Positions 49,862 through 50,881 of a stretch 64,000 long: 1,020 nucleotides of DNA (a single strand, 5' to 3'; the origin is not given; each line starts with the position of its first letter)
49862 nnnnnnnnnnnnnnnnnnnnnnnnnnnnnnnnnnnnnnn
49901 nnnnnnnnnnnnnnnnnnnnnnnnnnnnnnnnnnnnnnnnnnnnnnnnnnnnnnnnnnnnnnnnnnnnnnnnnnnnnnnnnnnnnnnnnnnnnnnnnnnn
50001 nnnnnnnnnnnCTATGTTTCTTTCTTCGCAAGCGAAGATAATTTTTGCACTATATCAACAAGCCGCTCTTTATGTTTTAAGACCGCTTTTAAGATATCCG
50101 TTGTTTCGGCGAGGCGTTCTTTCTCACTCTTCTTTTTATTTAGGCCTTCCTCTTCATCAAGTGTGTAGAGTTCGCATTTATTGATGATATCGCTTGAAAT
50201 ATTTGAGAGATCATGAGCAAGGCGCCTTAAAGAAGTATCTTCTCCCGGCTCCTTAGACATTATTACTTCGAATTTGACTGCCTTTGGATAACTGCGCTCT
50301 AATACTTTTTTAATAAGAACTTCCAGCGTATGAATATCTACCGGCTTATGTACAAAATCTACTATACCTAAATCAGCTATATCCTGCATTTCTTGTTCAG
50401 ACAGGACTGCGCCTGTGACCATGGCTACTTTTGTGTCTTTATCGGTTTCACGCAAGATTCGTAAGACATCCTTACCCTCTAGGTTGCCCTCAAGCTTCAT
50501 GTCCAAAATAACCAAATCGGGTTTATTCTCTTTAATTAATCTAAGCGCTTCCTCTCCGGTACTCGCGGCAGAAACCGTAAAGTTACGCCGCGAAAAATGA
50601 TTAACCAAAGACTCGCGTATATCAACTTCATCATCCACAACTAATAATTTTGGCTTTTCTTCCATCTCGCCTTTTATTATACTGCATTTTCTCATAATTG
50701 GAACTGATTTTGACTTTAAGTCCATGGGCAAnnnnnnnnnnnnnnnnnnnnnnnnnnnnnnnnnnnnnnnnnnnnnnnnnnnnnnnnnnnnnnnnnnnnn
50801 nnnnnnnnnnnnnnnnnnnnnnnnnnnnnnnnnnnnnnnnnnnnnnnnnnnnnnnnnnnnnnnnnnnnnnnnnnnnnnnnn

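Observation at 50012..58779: Receiver-domain-dense phosphorelay locus with an embedded ACP and a superinfection-immunity-like peptide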

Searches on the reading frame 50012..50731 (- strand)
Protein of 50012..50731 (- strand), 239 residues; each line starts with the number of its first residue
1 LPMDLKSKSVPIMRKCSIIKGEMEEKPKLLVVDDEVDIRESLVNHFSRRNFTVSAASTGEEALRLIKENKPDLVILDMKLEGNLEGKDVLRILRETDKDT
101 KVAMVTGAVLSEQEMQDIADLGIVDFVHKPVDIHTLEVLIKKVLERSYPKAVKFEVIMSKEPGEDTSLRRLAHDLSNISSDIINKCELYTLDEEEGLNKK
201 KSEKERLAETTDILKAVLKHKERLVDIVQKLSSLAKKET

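Call 5: search_protein_families(library=pfam, proteins=[window:50012-50731:-], max_evalue=0.01)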
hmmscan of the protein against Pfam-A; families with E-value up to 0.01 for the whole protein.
window:50012-50731:- (239 aa): 4 families
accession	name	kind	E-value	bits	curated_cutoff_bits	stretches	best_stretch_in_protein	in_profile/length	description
PF00072.30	Response_reg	-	4.1e-23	82.1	30.2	1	30-139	2-109/111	Response regulator receiver domain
PF23198.2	PDE8A_N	-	4.6e-08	33.5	29.6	1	29-112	13-96/147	PDE8A-like, N-terminal domain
PF20274.4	cREC_REC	-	0.00011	23.3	27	1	30-116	3-83/88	Cyclic-phosphate processing Receiver domain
PF20161.5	VpsR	-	0.00062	19.9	23.7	1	28-140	12-120/121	VpsR domain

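Call 54: find_homologous_proteins(query=window:50012-50731:-, max_evalue=1e-8)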
Query window:50012-50731:- (239 aa): 339 proteins with E <= 1e-8 among 2504 candidates; the best 120 are listed.
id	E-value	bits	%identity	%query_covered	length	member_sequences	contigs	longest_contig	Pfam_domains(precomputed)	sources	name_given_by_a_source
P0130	1.0e-140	485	100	99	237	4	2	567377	PF23198.2,PF00072.31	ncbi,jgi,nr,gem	ncbi:MAG: response regulator [Candidatus Omnitrophota bacterium]|jgi:DNA-binding response OmpR famil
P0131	7.9e-124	429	90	99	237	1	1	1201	PF23198.2,PF00072.31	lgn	-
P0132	1.1e-119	416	86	99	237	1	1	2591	PF23198.2,PF00072.31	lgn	-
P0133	7.2e-118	410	85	99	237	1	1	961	PF23198.2,PF00072.31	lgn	-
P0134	3.8e-113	394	83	99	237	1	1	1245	PF23198.2,PF00072.31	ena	-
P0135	1.7e-103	363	81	90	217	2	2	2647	PF23198.2,PF00072.31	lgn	-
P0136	7.9e-101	354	80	90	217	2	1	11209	PF23198.2,PF00072.31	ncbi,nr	ncbi:MAG: response regulator [Candidatus Omnitrophica bacterium]|nr:response regulator [Candidatus O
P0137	1.5e-97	343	78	90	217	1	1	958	PF23198.2,PF00072.31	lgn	-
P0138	6.7e-96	338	74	97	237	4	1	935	PF23198.2,PF00072.31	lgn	-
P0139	3.0e-92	326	72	99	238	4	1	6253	PF23198.2,PF00072.31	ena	-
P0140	8.2e-91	321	70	95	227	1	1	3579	PF23198.2,PF00072.31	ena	-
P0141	1.1e-90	321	70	99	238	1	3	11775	PF23198.2,PF00072.31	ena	-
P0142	9.0e-90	318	68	100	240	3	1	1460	PF23198.2,PF00072.31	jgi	-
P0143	9.3e-89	315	67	100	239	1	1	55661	PF23198.2,PF00072.31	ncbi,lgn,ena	-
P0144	1.5e-88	314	68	97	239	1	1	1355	PF00072.31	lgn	-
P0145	1.9e-88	314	66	97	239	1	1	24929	PF20274.5,PF23198.2,PF00072.31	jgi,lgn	jgi:two-component system response regulator (stage 0 sporulation protein F)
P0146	3.5e-88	313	68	97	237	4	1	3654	PF00072.31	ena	-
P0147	7.9e-88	312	68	97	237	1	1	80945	PF00072.31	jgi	-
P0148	2.8e-87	310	68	97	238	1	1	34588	PF23198.2,PF00072.31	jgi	-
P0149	5.2e-87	309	67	95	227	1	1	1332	PF00072.31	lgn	-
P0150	1.8e-86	307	71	90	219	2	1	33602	PF23198.2,PF00072.31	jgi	-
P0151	4.0e-86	306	66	95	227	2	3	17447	PF00072.31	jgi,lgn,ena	-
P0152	1.8e-85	304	66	95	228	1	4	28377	PF23198.2,PF00072.31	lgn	-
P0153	3.2e-85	303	64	100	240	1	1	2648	PF23198.2,PF00072.31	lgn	-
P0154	4.4e-84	299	64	100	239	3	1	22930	PF23198.2,PF00072.31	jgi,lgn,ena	-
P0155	8.2e-84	299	68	94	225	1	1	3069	PF23198.2,PF00072.31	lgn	-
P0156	1.2e-83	298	66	96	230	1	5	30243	PF00072.31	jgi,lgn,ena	-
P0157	5.0e-83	296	65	97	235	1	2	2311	PF23198.2,PF00072.31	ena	-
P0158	1.4e-81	291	66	97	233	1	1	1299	PF23198.2,PF00072.31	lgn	-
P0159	1.5e-80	288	61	95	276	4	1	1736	PF23198.2,PF00072.31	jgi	-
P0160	2.7e-80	287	61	97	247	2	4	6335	PF23198.2,PF00072.31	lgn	-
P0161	2.4e-79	284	67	90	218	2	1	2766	PF23198.2,PF00072.31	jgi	-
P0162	3.1e-79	284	66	90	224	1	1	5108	PF00072.31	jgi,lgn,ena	-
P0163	6.0e-79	283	62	97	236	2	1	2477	PF23198.2,PF00072.31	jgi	-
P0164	1.2e-78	282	67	90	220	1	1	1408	PF23198.2,PF00072.31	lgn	-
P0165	1.5e-78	281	62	97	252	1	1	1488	PF00072.31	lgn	-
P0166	1.9e-78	281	62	100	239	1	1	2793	PF00072.31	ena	-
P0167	2.6e-78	281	62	95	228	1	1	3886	PF00072.31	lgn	-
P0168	4.1e-77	277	59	97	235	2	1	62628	PF00072.31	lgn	-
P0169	6.5e-76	273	60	100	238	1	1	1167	PF00072.31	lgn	-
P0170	2.1e-75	271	62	91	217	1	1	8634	PF00072.31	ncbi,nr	ncbi:MAG: response regulator [Candidatus Omnitrophota bacterium]|nr:response regulator [Candidatus O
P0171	2.3e-75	271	64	89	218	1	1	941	PF23198.2,PF00072.31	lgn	-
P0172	4.6e-75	270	63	90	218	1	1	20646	PF00072.31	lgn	-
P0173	7.9e-75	269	63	89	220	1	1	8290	PF00072.31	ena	-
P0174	3.3e-74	267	62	90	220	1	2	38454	PF23198.2,PF00072.31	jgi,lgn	jgi:DNA-binding response OmpR family regulator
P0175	8.4e-74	266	60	95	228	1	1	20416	PF23198.2,PF00072.31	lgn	-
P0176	2.1e-73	265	61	92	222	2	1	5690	PF23198.2,PF00072.31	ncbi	-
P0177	2.2e-73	265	62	88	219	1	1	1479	PF00072.31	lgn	-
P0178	2.7e-73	264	62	89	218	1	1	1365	PF23198.2,PF00072.31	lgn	-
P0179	3.4e-73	264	64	89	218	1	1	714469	PF23198.2,PF00072.31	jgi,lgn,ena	-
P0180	9.4e-72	259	57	95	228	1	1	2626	PF23198.2,PF00072.31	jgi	jgi:DNA-binding response OmpR family regulator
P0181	1.3e-71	259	62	87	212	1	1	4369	PF00072.31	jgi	-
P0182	1.9e-71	258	61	89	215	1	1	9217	PF00072.31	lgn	-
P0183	2.3e-71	258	62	89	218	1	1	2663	PF00072.31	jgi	jgi:two-component system response regulator (stage 0 sporulation protein F)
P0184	2.5e-71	258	60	89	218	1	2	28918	PF00072.31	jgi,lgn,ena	-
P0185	7.1e-71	256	57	95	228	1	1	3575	PF23198.2,PF00072.31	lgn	-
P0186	8.6e-71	256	55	97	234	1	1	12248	PF00072.31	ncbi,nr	ncbi:MAG: response regulator [Candidatus Omnitrophota bacterium]|nr:response regulator [Candidatus O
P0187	1.5e-68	249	57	92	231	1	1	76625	PF23198.2,PF00072.31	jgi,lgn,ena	-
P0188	1.9e-67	245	81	61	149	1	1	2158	PF23198.2,PF00072.31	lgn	-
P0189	2.1e-67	245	57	89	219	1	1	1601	PF23198.2,PF00072.31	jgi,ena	-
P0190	7.5e-67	243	58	90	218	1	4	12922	PF00072.31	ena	-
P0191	2.1e-66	242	54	95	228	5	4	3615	PF23198.2,PF00072.31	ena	-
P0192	3.3e-66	241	53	97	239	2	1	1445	PF23198.2,PF00072.31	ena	-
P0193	5.2e-66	240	59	88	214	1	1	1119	PF23198.2,PF00072.31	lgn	-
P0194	1.9e-65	239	52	100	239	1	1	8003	PF23198.2,PF00072.31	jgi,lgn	jgi:DNA-binding response OmpR family regulator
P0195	1.0e-64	236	51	100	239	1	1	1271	PF00072.31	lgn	-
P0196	6.5e-64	234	53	96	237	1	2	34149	PF00072.31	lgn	-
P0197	6.5e-63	230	56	90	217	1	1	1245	PF20274.5,PF00072.31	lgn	-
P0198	1.6e-61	226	71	67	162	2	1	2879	PF00072.31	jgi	-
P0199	2.3e-61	225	51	95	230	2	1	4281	PF00072.31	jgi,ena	-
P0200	6.5e-61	224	55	88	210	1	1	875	PF00072.31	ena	-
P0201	1.2e-60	223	50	97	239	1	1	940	PF23198.2,PF00072.31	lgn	-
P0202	2.1e-60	222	54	89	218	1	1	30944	PF00072.31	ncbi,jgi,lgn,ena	ncbi:MAG: response regulator [Candidatus Omnitrophota bacterium]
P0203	3.2e-60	222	64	68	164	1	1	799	PF00072.31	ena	-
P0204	7.9e-57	210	54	87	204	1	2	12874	PF00072.31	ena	-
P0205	1.5e-56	209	50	92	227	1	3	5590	PF00072.31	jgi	-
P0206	6.8e-56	207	51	89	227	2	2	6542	PF00072.31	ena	-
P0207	1.4e-54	203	49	89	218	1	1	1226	PF00072.31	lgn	-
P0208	2.7e-53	199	47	89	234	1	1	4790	PF23198.2,PF00072.31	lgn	-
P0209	6.7e-46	175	63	62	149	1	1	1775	PF23198.2,PF00072.31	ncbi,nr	ncbi:MAG: response regulator, partial [Candidatus Omnitrophica bacterium]|nr:response regulator [Can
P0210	1.9e-24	105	37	82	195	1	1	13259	PF00072.31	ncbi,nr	ncbi:MAG: response regulator [Candidatus Omnitrophica bacterium]|nr:response regulator [Candidatus O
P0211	1.6e-18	85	37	47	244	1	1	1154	PF21332.4,PF00072.31,PF04705.19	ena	-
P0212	1.6e-18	85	37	47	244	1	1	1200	PF21332.4,PF00072.31,PF04705.19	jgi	-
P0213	2.1e-16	78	36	47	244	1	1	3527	PF21332.4,PF00072.31,PF06490.18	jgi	jgi:CheY-like chemotaxis protein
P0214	2.1e-15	75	22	46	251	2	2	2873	PF00072.31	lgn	-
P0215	1.3e-14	72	36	47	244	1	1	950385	PF21332.4,PF00072.31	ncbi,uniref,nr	ncbi:response regulator [Hyalangium rubrum]|uniref:Response regulator n=1 Tax=Hyalangium rubrum TaxI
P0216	3.3e-14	71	33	50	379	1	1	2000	PF00072.31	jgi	jgi:DNA-binding NtrC family response regulator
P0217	9.9e-14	70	36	62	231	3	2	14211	PF00486.35,PF00072.31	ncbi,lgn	-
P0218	2.8e-13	68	28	87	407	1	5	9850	PF02518.32,PF00512.32,PF00072.31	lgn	-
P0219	2.8e-13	68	40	51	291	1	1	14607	PF00072.31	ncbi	-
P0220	4.4e-13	68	44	45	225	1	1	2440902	PF00486.35,PF00072.31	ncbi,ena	-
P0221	6.9e-13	67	34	49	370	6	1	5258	PF00072.31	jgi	-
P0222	7.9e-13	67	36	49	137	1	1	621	PF00072.31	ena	-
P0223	9.9e-13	66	37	58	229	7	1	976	PF00486.35,PF00072.31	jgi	-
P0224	1.1e-12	66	42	51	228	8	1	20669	PF00486.35,PF00072.31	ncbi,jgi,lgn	jgi:two-component system phosphate regulon response regulator PhoB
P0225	1.1e-12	66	38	51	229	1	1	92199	PF00486.35,PF00072.31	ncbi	-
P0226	1.4e-12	66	39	52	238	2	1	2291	PF00486.35,PF00072.31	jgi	jgi:DNA-binding response OmpR family regulator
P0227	2.5e-12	65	41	52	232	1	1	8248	PF00486.35,PF00072.31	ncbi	-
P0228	3.0e-12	65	41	54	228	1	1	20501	PF00486.35,PF00072.31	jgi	jgi:two-component system, OmpR family, alkaline phosphatase synthesis response regulator PhoP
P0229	3.5e-12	65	39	52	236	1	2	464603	PF00486.35,PF00072.31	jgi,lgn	jgi:two-component system KDP operon response regulator KdpE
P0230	3.6e-12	65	37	54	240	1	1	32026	PF00486.35,PF00072.31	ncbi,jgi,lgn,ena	jgi:two-component system KDP operon response regulator KdpE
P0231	4.7e-12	64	34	86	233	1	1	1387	PF00486.35,PF00072.31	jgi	jgi:two-component system, OmpR family, phosphate regulon response regulator PhoB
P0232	5.4e-12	64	40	50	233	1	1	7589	PF00486.35,PF00072.31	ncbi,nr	ncbi:MAG TPA: response regulator transcription factor [Gemmatimonadales bacterium]|nr:response regul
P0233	6.1e-12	64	34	47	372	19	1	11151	PF00072.31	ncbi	-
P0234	6.6e-12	64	38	51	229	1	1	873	PF00486.35,PF00072.31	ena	-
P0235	8.2e-12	63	32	82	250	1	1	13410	PF00486.35,PF00072.31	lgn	-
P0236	8.7e-12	63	41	50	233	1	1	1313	PF00486.35,PF00072.31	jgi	jgi:two-component system phosphate regulon response regulator PhoB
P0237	9.6e-12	63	41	51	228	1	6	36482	PF00486.35,PF00072.31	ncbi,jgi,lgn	-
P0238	9.7e-12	63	41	44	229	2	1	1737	PF00486.35,PF00072.31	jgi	-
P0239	1.0e-11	63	39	50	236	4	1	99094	PF00486.35,PF00072.31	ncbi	-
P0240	1.1e-11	63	41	51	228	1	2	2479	PF00486.35,PF00072.31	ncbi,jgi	jgi:two-component system phosphate regulon response regulator PhoB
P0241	1.1e-11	63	34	65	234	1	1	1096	PF00486.35,PF00072.31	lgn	-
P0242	1.1e-11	63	37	62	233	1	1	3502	PF00486.35,PF00072.31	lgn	-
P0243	1.2e-11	63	40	48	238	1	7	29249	PF00486.35,PF00072.31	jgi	jgi:two-component system KDP operon response regulator KdpE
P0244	1.3e-11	63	38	54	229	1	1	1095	PF00486.35,PF00072.31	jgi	jgi:two-component system, OmpR family, alkaline phosphatase synthesis response regulator PhoP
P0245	1.7e-11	62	38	54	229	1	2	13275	PF00486.35,PF00072.31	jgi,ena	jgi:two-component system alkaline phosphatase synthesis response regulator PhoP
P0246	1.7e-11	62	40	50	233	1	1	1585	PF00486.35,PF00072.31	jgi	jgi:two-component system phosphate regulon response regulator PhoB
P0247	1.7e-11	62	38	49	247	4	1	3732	PF00486.35,PF23198.2,PF00072.31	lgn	-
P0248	1.7e-11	62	36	53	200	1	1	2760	PF02954.26,PF00072.31,PF13556.13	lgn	-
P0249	1.8e-11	62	34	86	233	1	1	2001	PF00486.35,PF00072.31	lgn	-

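Call 55: find_encoding_contigs(protein=P0179, flank=10000, max_places=1)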
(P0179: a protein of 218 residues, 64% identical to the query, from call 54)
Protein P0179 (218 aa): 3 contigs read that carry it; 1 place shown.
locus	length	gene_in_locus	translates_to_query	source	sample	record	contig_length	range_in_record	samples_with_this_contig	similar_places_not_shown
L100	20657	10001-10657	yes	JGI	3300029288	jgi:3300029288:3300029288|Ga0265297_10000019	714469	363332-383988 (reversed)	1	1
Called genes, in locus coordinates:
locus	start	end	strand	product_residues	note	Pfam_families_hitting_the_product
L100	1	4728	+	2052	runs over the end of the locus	PF13517:FG-GAP_3 (faint), PF12256:TcdB_toxin_midN, PF05593:RHS_repeat (faint), PF25023:TEN_YD-shell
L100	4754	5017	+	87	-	-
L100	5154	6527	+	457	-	PF01209:Ubie_methyltran, PF02353:CMAS (weak), PF13489:Methyltransf_23, PF08241:Methyltransf_11, PF08242:Methyltransf_12, PF13649:Methyltransf_25, PF13847:Methyltransf_31, PF00535:Glycos_transf_2, +2 more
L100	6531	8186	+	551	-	PF09852:DUF2079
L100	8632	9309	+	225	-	PF01797:Y1_Tnp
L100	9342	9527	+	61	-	-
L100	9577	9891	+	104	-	-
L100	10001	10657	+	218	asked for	PF23198:PDE8A_N (weak), PF00072:Response_reg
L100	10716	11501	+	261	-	PF00112:Peptidase_C1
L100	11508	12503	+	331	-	-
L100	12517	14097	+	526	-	PF13091:PLDc_2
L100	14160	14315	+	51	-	-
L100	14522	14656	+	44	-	PF01381:HTH_3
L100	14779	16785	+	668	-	PF13588:HSDR_N_2, PF02384:N6_Mtase, PF07669:Eco57I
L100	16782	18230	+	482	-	-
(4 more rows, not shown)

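Call 56: find_encoding_contigs(protein=P0147, flank=10000, max_places=1)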
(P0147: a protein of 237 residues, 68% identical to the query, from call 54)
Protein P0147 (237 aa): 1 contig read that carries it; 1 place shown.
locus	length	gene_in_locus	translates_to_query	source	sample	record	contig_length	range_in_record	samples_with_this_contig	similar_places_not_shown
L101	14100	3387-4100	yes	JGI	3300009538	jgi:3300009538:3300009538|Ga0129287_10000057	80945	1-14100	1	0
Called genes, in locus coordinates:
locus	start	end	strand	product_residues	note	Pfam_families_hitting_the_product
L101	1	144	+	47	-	PF00550:PP-binding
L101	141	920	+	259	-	PF00072:Response_reg, PF20274:cREC_REC (faint), PF00072:Response_reg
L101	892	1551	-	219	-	PF07883:Cupin_2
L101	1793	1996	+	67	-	-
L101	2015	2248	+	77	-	-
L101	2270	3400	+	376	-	-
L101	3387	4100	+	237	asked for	PF00072:Response_reg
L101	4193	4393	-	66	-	PF00313:CSD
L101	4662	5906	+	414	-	PF05977:MFS_3, PF07690:MFS_1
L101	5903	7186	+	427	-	PF13375:RnfC_N, PF01512:Complex1_51K, PF10531:SLBB, PF00037:Fer4 (weak), PF12838:Fer4_7 (weak), PF13187:Fer4_9 (weak), PF13237:Fer4_10 (weak), PF14697:Fer4_21 (weak), +3 more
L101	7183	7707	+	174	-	PF04205:FMN_bind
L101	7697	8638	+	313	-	PF03116:NQR2_RnfD_RnfE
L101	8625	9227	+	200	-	PF02508:Rnf-Nqr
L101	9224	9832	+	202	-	PF02508:Rnf-Nqr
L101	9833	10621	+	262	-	PF04060:FeS, PF12838:Fer4_7 (weak), PF13187:Fer4_9 (weak), PF14697:Fer4_21 (weak), PF12837:Fer4_6 (weak), PF12838:Fer4_7, PF13187:Fer4_9 (weak), PF00037:Fer4, +8 more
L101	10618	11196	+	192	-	PF00551:Formyl_trans_N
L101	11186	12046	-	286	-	-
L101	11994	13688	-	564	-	PF06068:TIP49, PF13401:AAA_22 (faint), PF00004:AAA, PF13207:AAA_17 (faint), PF17862:AAA_lid_3, PF01434:Peptidase_M41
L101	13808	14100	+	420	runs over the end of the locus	PF03952:Enolase_N, PF00113:Enolase_C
